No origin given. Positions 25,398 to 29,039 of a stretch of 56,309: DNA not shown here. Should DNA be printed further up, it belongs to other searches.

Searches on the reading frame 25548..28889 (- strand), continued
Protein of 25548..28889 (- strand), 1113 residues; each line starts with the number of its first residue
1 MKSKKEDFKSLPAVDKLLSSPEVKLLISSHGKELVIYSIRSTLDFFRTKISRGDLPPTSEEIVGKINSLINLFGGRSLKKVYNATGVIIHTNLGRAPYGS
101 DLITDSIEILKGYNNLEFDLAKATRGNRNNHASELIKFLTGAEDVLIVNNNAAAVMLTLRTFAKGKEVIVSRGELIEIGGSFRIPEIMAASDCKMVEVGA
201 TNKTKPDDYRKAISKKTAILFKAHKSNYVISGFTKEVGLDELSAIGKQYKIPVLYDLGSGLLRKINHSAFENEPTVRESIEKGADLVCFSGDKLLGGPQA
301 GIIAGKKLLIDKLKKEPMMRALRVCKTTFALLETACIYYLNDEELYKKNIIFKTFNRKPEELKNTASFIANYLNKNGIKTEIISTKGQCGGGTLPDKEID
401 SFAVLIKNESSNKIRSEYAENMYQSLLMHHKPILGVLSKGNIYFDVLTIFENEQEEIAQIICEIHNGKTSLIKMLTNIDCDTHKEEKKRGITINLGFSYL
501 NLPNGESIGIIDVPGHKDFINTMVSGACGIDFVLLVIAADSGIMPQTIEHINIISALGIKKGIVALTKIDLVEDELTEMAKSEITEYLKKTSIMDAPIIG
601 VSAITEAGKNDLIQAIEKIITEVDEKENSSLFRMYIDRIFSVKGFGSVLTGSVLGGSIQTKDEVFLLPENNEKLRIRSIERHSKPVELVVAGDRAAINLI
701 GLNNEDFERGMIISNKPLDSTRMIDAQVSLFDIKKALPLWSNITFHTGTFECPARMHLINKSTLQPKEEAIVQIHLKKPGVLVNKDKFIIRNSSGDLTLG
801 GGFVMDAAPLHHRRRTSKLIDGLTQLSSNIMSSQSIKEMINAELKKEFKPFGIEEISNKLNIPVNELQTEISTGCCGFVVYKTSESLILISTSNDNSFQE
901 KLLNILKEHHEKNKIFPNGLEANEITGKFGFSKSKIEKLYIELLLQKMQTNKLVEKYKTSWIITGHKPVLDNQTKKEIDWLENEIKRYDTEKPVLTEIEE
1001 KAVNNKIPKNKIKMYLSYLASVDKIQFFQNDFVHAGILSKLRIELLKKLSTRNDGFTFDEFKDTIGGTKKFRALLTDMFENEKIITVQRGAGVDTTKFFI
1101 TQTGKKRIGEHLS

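Call 6: find_homologous_proteins(query=window:25551-28889:-, max_evalue=1e-10)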
Query window:25551-28889:- (1113 aa): 526 proteins with E <= 1e-10 among 8000 candidates; the best 120 are listed.
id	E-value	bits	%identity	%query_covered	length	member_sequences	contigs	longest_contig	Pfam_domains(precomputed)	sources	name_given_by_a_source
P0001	0.0e+0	1414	99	58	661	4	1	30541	PF01926.30,PF00009.34,PF25461.2,PF03144.32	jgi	-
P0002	0.0e+0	1254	87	58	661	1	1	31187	PF01926.30,PF00009.34,PF25461.2,PF03144.32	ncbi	ncbi:MAG: selenocysteine-specific translation elongation factor [Bacteroidales bacterium]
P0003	0.0e+0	1224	85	58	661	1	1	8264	PF01926.30,PF00009.34,PF25461.2,PF03144.32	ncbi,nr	ncbi:MAG: selenocysteine-specific translation elongation factor [Bacteroidales bacterium]|nr:selenoc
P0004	0.0e+0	1224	85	58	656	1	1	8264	PF01926.30,PF00009.34,PF25461.2,PF03144.32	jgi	jgi:selenocysteine-specific elongation factor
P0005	0.0e+0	1217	85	58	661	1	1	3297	PF01926.30,PF00009.34,PF25461.2,PF03144.32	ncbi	-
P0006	0.0e+0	1217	85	58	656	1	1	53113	PF01926.30,PF00009.34,PF25461.2,PF03144.32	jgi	jgi:selenocysteine-specific elongation factor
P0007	0.0e+0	1209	84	58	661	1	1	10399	PF01926.30,PF00009.34,PF25461.2,PF03144.32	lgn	-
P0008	1.3e-276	939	66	58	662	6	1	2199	PF01926.30,PF00009.34,PF25461.2,PF03144.32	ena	-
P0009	1.9e-266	905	63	58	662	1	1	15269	PF01926.30,PF00009.34,PF25461.2,PF03144.32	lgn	-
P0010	6.0e-262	890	64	58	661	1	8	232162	PF01926.30,PF00009.34,PF25461.2,PF03144.32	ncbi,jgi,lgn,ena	jgi:selenocysteine-specific elongation factor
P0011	1.0e-261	889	62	58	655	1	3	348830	PF00009.34,PF25461.2,PF03144.32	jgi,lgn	jgi:selenocysteine-specific elongation factor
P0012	2.2e-260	885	62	58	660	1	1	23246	PF00009.34,PF25461.2,PF03144.32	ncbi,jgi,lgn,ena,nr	ncbi:MAG: selenocysteine-specific translation elongation factor [Bacteroidetes bacterium HGW-Bactero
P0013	9.9e-260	883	62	58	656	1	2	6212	PF00009.34,PF25461.2,PF03144.32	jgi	jgi:selenocysteine-specific elongation factor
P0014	2.3e-259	882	63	58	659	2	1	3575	PF01926.30,PF00009.34,PF25461.2,PF03144.32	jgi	-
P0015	3.4e-258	878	60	58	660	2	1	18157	PF00009.34,PF25461.2,PF03144.32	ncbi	-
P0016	6.1e-258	877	62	58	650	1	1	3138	PF01926.30,PF00009.34,PF25461.2,PF03144.32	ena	-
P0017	1.4e-255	869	62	58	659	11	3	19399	PF01926.30,PF00009.34,PF25461.2,PF03144.32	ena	-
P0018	1.9e-254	865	61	58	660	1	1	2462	PF00009.34,PF25461.2,PF03144.32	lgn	-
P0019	1.8e-253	862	62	57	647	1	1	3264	PF00009.34,PF25461.2,PF03144.32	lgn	-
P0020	2.1e-253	862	59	59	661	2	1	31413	PF00009.34,PF25461.2,PF03144.32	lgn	-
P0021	3.0e-252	858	61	58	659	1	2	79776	PF01926.30,PF00009.34,PF25461.2,PF03144.32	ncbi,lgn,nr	ncbi:MAG TPA: selenocysteine-specific translation elongation factor [Bacteroidales bacterium]|nr:sel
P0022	3.0e-252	858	60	58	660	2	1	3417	PF00009.34,PF25461.2,PF03144.32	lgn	-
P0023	3.4e-252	858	61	58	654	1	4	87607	PF01926.30,PF00009.34,PF25461.2,PF03144.32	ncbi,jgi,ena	-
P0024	4.1e-252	858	59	58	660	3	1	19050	PF00009.34,PF25461.2,PF03144.32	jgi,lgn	jgi:selenocysteine-specific elongation factor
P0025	4.6e-252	858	62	58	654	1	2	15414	PF01926.30,PF00009.34,PF25461.2,PF03144.32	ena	-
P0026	2.8e-251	855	60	58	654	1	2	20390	PF01926.30,PF00009.34,PF25461.2,PF03144.32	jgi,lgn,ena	-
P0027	4.8e-251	854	60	58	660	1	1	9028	PF00009.34,PF25461.2,PF03144.32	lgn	-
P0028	1.3e-248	846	60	58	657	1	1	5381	PF00009.34,PF25461.2,PF03144.32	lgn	-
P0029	2.1e-248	845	58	58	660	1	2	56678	PF01926.30,PF00009.34,PF25461.2,PF03144.32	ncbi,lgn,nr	ncbi:MAG: selenocysteine-specific translation elongation factor [Bacteroidales bacterium]|nr:selenoc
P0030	4.2e-247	841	60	58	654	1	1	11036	PF00009.34,PF25461.2,PF03144.32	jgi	jgi:selenocysteine-specific elongation factor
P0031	1.1e-245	836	57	59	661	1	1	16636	PF00009.34,PF25461.2,PF03144.32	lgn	-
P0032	1.3e-245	836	60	58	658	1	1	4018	PF00009.34,PF25461.2,PF03144.32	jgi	jgi:selenocysteine-specific elongation factor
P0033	1.4e-245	836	61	58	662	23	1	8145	PF01926.30,PF00009.34,PF25461.2,PF03144.32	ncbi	-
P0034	1.6e-245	836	60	58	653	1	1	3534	PF00009.34,PF25461.2,PF03144.32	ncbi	-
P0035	4.5e-245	834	57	60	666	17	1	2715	PF00009.34,PF25461.2,PF03144.32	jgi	-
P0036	1.1e-244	833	60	58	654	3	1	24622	PF01926.30,PF00009.34,PF25461.2,PF03144.32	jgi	jgi:selenocysteine-specific elongation factor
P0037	2.5e-244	832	59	58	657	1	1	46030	PF01926.30,PF00009.34,PF25461.2,PF03144.32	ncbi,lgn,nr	ncbi:MAG: selenocysteine-specific translation elongation factor [Bacteroidales bacterium]|nr:selenoc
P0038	3.7e-244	831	59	58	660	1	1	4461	PF01926.30,PF00009.34,PF25461.2,PF03144.32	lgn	-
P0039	8.0e-244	830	59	56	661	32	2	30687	PF00009.34,PF25461.2,PF03144.32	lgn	-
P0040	1.2e-243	830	58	58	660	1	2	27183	PF00009.34,PF25461.2,PF03144.32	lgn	-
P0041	1.8e-243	829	59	58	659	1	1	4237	PF00009.34,PF25461.2,PF03144.32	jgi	jgi:selenocysteine-specific elongation factor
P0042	4.0e-243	828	60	58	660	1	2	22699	PF00009.34,PF25461.2,PF03144.32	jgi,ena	-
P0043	3.2e-242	825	59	58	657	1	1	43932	PF00009.34,PF25461.2,PF03144.32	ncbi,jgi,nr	ncbi:MAG: selenocysteine-specific translation elongation factor [Bacteroidales bacterium]|nr:selenoc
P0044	3.3e-241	822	61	58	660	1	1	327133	PF00009.34,PF25461.2,PF03144.32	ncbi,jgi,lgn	-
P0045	4.6e-241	821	58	58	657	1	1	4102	PF00009.34,PF25461.2,PF03144.32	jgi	jgi:selenocysteine-specific elongation factor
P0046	7.4e-241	820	58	58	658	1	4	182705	PF00009.34,PF25461.2,PF03144.32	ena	-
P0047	1.1e-240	820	57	58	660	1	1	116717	PF00009.34,PF25461.2,PF03144.32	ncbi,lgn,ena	-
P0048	4.2e-240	818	58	58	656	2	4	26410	PF00009.34,PF25461.2,PF03144.32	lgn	-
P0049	4.9e-240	818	59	58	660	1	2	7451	PF00009.34,PF25461.2,PF03144.32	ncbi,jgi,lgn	-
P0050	5.1e-240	818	60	58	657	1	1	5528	PF00009.34,PF25461.2,PF03144.32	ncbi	-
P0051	1.1e-239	817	58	58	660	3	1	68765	PF00009.34,PF25461.2,PF03144.32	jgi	jgi:selenocysteine-specific elongation factor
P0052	3.6e-239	815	59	57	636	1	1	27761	PF00009.34,PF25461.2,PF03144.32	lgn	-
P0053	4.8e-239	814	59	58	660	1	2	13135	PF00009.34,PF25461.2,PF03144.32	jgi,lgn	jgi:selenocysteine-specific elongation factor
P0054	9.5e-238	810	58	58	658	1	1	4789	PF01926.30,PF00009.34,PF25461.2,PF03144.32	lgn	-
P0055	2.2e-236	806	58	58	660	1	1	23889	PF00009.34,PF25461.2,PF03144.32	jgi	jgi:selenocysteine-specific elongation factor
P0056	2.7e-235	802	59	57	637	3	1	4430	PF00009.34,PF25461.2,PF03144.32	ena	-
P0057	5.6e-233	794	57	57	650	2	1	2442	PF00009.34,PF25461.2,PF03144.32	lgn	-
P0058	7.2e-231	787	56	58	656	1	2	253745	PF00009.34,PF25461.2,PF03144.32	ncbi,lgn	-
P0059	2.6e-230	785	57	58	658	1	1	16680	PF00009.34,PF25461.2,PF03144.32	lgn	-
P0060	3.8e-228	778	56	58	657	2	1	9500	PF00009.34,PF25461.2,PF03144.32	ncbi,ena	-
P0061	1.1e-227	777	56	58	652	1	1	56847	PF00009.34,PF25461.2,PF03144.32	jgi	jgi:selenocysteine-specific elongation factor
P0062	3.4e-225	769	55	58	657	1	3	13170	PF01926.30,PF00009.34,PF10662.16,PF25461.2,PF03144.32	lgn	-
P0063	4.0e-225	768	55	58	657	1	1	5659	PF00009.34,PF25461.2,PF03144.32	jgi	jgi:selenocysteine-specific elongation factor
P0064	5.0e-225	768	55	58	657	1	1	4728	PF00009.34,PF25461.2,PF03144.32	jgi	jgi:selenocysteine-specific elongation factor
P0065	1.2e-223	763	57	58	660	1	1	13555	PF01926.30,PF00009.34,PF25461.2,PF03144.32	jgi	-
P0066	2.0e-219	749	54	58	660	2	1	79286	PF01926.30,PF00009.34,PF25461.2,PF03144.32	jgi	jgi:selenocysteine-specific elongation factor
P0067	3.2e-217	742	53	58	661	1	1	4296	PF01926.30,PF00009.34,PF25461.2,PF03144.32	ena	-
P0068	7.4e-214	731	52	58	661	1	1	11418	PF01926.30,PF00009.34,PF25461.2,PF03144.32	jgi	jgi:selenocysteine-specific elongation factor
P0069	2.5e-212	726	53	58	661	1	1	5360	PF01926.30,PF00009.34,PF25461.2,PF03144.32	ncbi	-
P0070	6.9e-207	708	52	58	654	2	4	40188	PF01926.30,PF00009.34,PF25461.2,PF03144.32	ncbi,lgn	-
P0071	8.0e-207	708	52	58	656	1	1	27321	PF01926.30,PF00009.34,PF25461.2,PF03144.32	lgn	-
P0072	2.2e-206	706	52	58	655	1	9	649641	PF01926.30,PF00009.34,PF25461.2,PF03144.32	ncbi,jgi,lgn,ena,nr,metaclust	ncbi:MAG: selenocysteine-specific translation elongation factor [Bacteroidetes bacterium GWF2_38_335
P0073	9.2e-206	704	53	56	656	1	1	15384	PF01926.30,PF00009.34,PF25461.2,PF03144.32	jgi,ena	-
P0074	1.5e-204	700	52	58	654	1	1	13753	PF01926.30,PF00009.34,PF25461.2,PF03144.32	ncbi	ncbi:MAG: selenocysteine-specific translation elongation factor [Bacteroidota bacterium]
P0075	4.5e-203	695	51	56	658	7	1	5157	PF01926.30,PF00009.34,PF25461.2,PF03144.32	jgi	-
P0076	1.0e-202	694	52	58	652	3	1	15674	PF14578.13,PF00009.34,PF25461.2,PF03144.32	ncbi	-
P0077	3.0e-201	689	52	56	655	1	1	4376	PF01926.30,PF00009.34,PF25461.2,PF03144.32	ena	-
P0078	3.6e-200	686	51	58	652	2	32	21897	PF00009.34,PF25461.2,PF03144.32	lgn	-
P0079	4.1e-200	686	50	56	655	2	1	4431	PF01926.30,PF00009.34,PF03193.23,PF25461.2,PF03144.32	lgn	-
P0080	9.8e-200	684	50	58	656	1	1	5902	PF00009.34,PF25461.2,PF03144.32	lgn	-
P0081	2.1e-199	683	53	56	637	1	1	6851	PF00009.34,PF25461.2,PF03144.32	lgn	-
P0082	2.3e-198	680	50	56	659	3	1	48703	PF01926.30,PF00009.34,PF25461.2,PF03144.32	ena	-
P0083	5.8e-198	678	52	58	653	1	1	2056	PF01926.30,PF00009.34,PF25461.2,PF03144.32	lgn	-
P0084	2.7e-197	676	50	56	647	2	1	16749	PF01926.30,PF00009.34,PF25461.2,PF03144.32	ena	-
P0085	6.6e-197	675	50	58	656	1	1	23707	PF01926.30,PF00009.34,PF25461.2,PF03144.32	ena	-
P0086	3.6e-196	673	49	58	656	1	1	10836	PF01926.30,PF00009.34,PF25461.2,PF03144.32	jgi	-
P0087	4.8e-196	672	50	56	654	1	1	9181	PF01926.30,PF00009.34,PF03193.23,PF25461.2,PF03144.32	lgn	-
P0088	9.4e-196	671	49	56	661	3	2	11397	PF01926.30,PF00009.34,PF03193.23,PF25461.2,PF03144.32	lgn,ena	-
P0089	1.3e-195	671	49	58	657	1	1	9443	PF01926.30,PF00009.34,PF25461.2,PF03144.32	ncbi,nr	ncbi:MAG: selenocysteine-specific translation elongation factor [Bacteroidales bacterium]|nr:selenoc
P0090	2.2e-194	667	50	57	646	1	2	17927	PF01926.30,PF00009.34,PF25461.2,PF03144.32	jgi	jgi:selenocysteine-specific elongation factor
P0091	2.4e-194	666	51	56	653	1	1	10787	PF01926.30,PF00009.34,PF25461.2,PF03144.32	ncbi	-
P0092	4.9e-194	665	51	56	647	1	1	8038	PF01926.30,PF00009.34,PF25461.2,PF03144.32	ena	-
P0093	1.2e-193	664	52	56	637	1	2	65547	PF00009.34,PF25461.2,PF03144.32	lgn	-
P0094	4.4e-193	662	49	58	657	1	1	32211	PF01926.30,PF00009.34,PF25461.2,PF03144.32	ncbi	-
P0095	2.5e-192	660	50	57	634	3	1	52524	PF00009.34,PF25461.2,PF03144.32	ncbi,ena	-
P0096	2.8e-192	660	50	57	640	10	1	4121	PF00009.34,PF25461.2,PF03144.32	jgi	jgi:selenocysteine-specific elongation factor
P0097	6.4e-192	658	53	55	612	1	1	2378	PF01926.30,PF00009.34,PF25461.2,PF03144.32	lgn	-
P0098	1.2e-191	657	48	58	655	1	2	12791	PF01926.30,PF00009.34,PF25461.2,PF03144.32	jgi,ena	-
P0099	1.4e-191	657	48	58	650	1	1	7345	PF01926.30,PF00009.34,PF25461.2,PF03144.32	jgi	-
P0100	1.5e-191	657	50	56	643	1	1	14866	PF00009.34,PF25461.2,PF03144.32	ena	-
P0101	1.9e-191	657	51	56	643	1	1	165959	PF00009.34,PF25461.2,PF03144.32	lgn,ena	-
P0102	3.2e-190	653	51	56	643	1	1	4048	PF01926.30,PF00009.34,PF25461.2,PF03144.32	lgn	-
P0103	3.4e-190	653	50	56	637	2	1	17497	PF01926.30,PF00009.34,PF25461.2,PF03144.32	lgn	-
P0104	6.6e-190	652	51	56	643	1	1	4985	PF01926.30,PF00009.34,PF25461.2,PF03144.32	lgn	-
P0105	1.3e-189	651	50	56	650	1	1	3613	PF00009.34,PF25461.2,PF03144.32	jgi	-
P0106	7.5e-189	648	47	56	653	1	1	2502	PF00009.34,PF25461.2,PF03144.32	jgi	jgi:selenocysteine-specific elongation factor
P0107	8.9e-188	645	50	56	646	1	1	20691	PF01926.30,PF00009.34,PF25461.2,PF03144.32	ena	-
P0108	1.7e-186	640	47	58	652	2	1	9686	PF01926.30,PF00009.34,PF25461.2,PF03144.32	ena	-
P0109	5.1e-186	639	48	56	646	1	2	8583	PF00009.34,PF25461.2,PF03144.32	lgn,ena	-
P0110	5.5e-186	639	49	56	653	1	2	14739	PF01926.30,PF00009.34,PF25461.2,PF03144.32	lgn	-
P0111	6.8e-186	638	49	56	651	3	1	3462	PF01926.30,PF00009.34,PF25461.2,PF03144.32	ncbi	-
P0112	5.4e-183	629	48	56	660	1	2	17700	PF00009.34,PF25461.2,PF03144.32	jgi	-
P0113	9.7e-183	628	49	56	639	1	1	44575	PF01926.30,PF00009.34,PF25461.2,PF03144.32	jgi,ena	-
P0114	2.0e-182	627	47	58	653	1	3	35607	PF01926.30,PF00009.34,PF25461.2,PF03144.32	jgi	-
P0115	2.2e-182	627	48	56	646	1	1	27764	PF00009.34,PF25461.2,PF03144.32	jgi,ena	-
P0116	2.8e-182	627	49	56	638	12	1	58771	PF01926.30,PF00009.34,PF25461.2,PF03144.32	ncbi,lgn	-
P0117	1.4e-181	624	44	58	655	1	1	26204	PF01926.30,PF00009.34,PF25461.2,PF03144.32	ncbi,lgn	-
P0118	1.5e-179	617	47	56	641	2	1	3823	PF01926.30,PF00009.34,PF25461.2,PF03144.32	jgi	-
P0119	5.9e-179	616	46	58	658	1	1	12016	PF01926.30,PF00009.34,PF25461.2,PF03144.32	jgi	-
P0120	1.1e-178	615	47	56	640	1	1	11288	PF01926.30,PF00009.34,PF25461.2,PF03144.32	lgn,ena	-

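Call 9: find_encoding_contigs(protein=P0001, flank=10000, max_places=6)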
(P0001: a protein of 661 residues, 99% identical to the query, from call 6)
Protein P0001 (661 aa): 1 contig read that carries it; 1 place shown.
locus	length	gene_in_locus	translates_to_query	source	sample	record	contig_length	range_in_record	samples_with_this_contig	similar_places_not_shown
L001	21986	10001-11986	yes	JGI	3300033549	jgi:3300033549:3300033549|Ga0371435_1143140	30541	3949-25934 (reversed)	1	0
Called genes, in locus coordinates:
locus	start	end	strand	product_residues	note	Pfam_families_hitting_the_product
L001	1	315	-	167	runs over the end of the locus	PF00072:Response_reg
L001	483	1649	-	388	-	PF12804:NTP_transf_3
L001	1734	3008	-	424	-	PF07690:MFS_1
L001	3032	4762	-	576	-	PF01257:2Fe-2S_thioredx, PF01512:Complex1_51K, PF10531:SLBB, PF22461:SLBB_2, PF10589:NADH_4Fe-4S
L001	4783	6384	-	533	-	PF00384:Molybdopterin, PF01568:Molydop_binding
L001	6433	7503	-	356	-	PF00111:Fer2 (weak), PF13510:Fer2_4, PF10588:NADH-G_4Fe-4S_3, PF14697:Fer4_21, PF12838:Fer4_7, PF13187:Fer4_9, PF04879:Molybdop_Fe4S4, PF00384:Molybdopterin, +5 more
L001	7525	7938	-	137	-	-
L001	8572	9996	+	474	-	PF12390:Se-cys_synth_N (weak), PF03841:SelA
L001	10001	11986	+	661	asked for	PF00009:GTP_EFTU, PF01926:MMR_HSR1 (faint), PF03144:GTP_EFTU_D2, PF25461:Beta-barrel_SelB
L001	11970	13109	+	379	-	PF00155:Aminotran_1_2, PF00266:Aminotran_5, PF01053:Cys_Met_Meta_PP, PF01212:Beta_elim_lyase (weak), PF01041:DegT_DnrJ_EryC1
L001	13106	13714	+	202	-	PF01206:TusA, PF02635:DsrE (weak)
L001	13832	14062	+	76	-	PF11823:Se_S_carrier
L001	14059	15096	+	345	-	PF00586:AIRS, PF02769:AIRS_C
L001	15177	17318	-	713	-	PF10459:Peptidase_S46, PF13365:Trypsin_2 (faint)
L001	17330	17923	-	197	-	PF02545:Maf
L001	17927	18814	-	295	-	PF01040:UbiA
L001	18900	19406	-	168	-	PF00702:Hydrolase (faint), PF08282:Hydrolase_3 (weak)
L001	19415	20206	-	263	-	PF01488:Shikimate_DH (weak), PF03807:F420_oxidored, PF10728:DUF2520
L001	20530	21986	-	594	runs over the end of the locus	PF02771:Acyl-CoA_dh_N, PF02770:Acyl-CoA_dh_M, PF00441:Acyl-CoA_dh_1, PF22924:ACOX_C_alpha1 (faint), PF08028:Acyl-CoA_dh_2, PF21263:Acyl-CoA-dh_C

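Call 12: find_encoding_contigs(protein=window:25548-28889:-, flank=10000, max_places=10)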
Protein window:25548-28889:- (1113 aa): no gene with exactly this product is on record in the collection.
